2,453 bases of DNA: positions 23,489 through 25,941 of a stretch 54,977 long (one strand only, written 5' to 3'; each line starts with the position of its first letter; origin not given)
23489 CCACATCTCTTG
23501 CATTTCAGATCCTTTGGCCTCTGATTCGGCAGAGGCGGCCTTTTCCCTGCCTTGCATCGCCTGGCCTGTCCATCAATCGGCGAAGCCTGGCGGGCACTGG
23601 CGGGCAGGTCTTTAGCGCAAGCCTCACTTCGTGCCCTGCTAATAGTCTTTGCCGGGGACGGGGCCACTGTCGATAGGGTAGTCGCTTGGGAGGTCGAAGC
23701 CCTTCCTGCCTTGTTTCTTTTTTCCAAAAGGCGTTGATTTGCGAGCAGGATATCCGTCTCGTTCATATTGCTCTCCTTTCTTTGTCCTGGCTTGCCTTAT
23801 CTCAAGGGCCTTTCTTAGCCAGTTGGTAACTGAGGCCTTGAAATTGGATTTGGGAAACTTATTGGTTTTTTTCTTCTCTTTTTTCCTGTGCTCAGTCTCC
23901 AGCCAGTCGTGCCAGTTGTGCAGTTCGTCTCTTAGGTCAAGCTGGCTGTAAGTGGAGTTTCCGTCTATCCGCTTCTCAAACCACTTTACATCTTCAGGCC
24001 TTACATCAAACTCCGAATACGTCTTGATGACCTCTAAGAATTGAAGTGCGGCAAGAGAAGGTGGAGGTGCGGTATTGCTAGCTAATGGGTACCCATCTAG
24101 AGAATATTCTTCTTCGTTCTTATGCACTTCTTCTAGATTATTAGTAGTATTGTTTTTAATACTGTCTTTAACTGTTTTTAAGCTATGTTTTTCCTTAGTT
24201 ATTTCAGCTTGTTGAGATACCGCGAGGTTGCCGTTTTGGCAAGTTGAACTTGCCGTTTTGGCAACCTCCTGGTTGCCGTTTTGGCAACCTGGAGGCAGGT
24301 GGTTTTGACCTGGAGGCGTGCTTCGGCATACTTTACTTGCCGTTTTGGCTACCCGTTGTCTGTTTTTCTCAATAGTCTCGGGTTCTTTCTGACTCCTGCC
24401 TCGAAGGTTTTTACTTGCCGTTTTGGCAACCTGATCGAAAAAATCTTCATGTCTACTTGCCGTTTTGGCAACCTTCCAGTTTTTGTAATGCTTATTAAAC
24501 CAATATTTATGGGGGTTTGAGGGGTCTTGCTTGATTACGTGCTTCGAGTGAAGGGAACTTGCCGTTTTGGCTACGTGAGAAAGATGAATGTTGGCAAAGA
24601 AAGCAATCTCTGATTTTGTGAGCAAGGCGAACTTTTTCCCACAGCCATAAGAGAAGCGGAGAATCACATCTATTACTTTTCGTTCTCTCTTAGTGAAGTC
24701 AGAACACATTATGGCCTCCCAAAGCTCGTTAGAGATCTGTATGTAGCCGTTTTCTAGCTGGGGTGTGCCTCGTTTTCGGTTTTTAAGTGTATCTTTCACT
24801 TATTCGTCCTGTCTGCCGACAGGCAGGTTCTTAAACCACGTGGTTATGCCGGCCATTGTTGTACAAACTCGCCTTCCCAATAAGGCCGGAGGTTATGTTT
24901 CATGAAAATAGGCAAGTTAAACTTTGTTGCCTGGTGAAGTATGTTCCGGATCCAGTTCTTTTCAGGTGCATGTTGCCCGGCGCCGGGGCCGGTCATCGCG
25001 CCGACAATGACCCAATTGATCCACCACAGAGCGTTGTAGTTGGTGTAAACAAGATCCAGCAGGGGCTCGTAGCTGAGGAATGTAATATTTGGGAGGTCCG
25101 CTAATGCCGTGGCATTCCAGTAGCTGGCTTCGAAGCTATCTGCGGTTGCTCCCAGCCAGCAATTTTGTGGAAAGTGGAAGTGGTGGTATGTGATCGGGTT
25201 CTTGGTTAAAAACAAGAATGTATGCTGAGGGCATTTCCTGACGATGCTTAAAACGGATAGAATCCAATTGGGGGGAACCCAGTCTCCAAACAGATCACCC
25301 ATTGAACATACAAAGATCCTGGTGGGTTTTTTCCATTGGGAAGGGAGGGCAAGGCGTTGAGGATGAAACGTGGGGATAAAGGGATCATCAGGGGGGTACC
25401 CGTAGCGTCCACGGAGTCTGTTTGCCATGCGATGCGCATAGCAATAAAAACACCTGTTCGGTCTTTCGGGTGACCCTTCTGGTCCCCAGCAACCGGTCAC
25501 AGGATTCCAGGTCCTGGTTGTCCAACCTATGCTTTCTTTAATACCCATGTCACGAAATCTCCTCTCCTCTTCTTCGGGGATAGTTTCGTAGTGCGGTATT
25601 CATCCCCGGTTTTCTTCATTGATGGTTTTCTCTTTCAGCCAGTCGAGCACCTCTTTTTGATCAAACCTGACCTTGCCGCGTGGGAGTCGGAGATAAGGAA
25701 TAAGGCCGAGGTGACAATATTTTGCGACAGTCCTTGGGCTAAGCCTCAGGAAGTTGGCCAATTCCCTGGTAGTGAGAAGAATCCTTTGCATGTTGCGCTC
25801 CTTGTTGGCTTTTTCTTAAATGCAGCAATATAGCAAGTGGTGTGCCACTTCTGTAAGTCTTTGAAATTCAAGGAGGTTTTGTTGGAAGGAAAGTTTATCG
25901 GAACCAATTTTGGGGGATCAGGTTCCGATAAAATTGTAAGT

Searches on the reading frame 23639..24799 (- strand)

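Call 9: search_protein_families(library=pfam, proteins=[window:23639-24799:-], max_evalue=0.01)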
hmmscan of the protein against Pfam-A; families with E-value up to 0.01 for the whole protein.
window:23639-24799:- (386 aa): 1 family
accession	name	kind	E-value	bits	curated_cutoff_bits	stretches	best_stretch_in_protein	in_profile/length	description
PF04492.19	Phage_rep_O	-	1.5e-21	77.1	28.7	1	14-108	4-95/95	Bacteriophage replication protein O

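Call 66: search_protein_families(library=phrogs, proteins=[window:23639-24799:-], max_evalue=0.001)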
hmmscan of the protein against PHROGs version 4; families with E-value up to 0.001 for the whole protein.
window:23639-24799:- (386 aa): 4 families
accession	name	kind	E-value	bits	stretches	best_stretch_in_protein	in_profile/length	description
phrog_16826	-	DNA, RNA and nucleotide metabolism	9.6e-26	91.8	1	13-231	5-215/341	DnaD-like helicase loader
phrog_277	-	DNA, RNA and nucleotide metabolism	1.3e-18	68.4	1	9-153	19-167/318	replication initiation O-like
phrog_2365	-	DNA, RNA and nucleotide metabolism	3.4e-14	54.4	1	5-198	15-207/232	replication initiation O-like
phrog_678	-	DNA, RNA and nucleotide metabolism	4.3e-05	24.2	0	14-186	27-181/346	replication initiation O-like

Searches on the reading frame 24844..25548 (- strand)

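Call 9: search_protein_families(library=pfam, proteins=[window:24844-25548:-], max_evalue=0.01)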
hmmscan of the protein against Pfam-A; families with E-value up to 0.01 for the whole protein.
window:24844-25548:- (234 aa): 1 family
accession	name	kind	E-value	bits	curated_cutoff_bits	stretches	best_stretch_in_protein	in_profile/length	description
PF07505.17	DUF5131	-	1.5e-43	149.5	28.9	1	6-218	3-214/243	Protein of unknown function (DUF5131)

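Call 66: search_protein_families(library=phrogs, proteins=[window:24844-25548:-], max_evalue=0.001)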
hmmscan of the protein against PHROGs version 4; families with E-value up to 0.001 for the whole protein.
window:24844-25548:- (234 aa): 1 family
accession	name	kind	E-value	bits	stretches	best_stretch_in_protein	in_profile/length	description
phrog_2045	-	unknown function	3.2e-57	195.2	1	4-227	4-239/299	-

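Call 96: search_protein_families(library=ncbifam, proteins=[window:24844-25548:-], max_evalue=0.001)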
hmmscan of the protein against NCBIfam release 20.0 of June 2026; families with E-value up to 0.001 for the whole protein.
window:24844-25548:- (234 aa): 1 family
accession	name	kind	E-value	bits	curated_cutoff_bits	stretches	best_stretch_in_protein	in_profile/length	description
TIGR04471.1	rSAM_mob_pairA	equivalog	6.7e-23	81.3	355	1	33-232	20-211/220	radical SAM mobile pair protein A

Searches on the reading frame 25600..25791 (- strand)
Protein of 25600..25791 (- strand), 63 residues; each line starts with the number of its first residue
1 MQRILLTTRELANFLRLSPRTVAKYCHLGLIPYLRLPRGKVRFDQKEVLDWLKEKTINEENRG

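Call 9: search_protein_families(library=pfam, proteins=[window:25600-25791:-], max_evalue=0.01)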
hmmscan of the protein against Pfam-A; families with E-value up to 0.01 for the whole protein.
window:25600-25791:- (63 aa): 2 families
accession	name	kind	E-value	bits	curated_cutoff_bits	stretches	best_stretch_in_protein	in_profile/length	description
PF12728.13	HTH_17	-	1.4e-12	48.1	27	1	5-55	1-50/51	Helix-turn-helix domain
PF00376.29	MerR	-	0.00092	19.4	28.2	1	7-42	1-37/38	MerR family regulatory protein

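Call 96: search_protein_families(library=ncbifam, proteins=[window:25600-25791:-], max_evalue=0.001)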
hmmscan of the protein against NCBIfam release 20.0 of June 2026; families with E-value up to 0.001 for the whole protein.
window:25600-25791:- (63 aa): 3 families
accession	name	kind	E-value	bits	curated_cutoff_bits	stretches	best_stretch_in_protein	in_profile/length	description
NF033787.1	HTH_BldC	subfamily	8e-09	35.2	77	1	5-50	2-47/49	BldC family transcriptional regulator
TIGR01764.1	excise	domain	2.5e-08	34.2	28.8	1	5-53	1-48/49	excisionase family DNA-binding protein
NF047737.1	antiphage_MADS1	equivalog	3.7e-05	23.9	80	1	5-52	3-49/49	methylation-associated defense system helix-turn-helix domain-containing protein MAD1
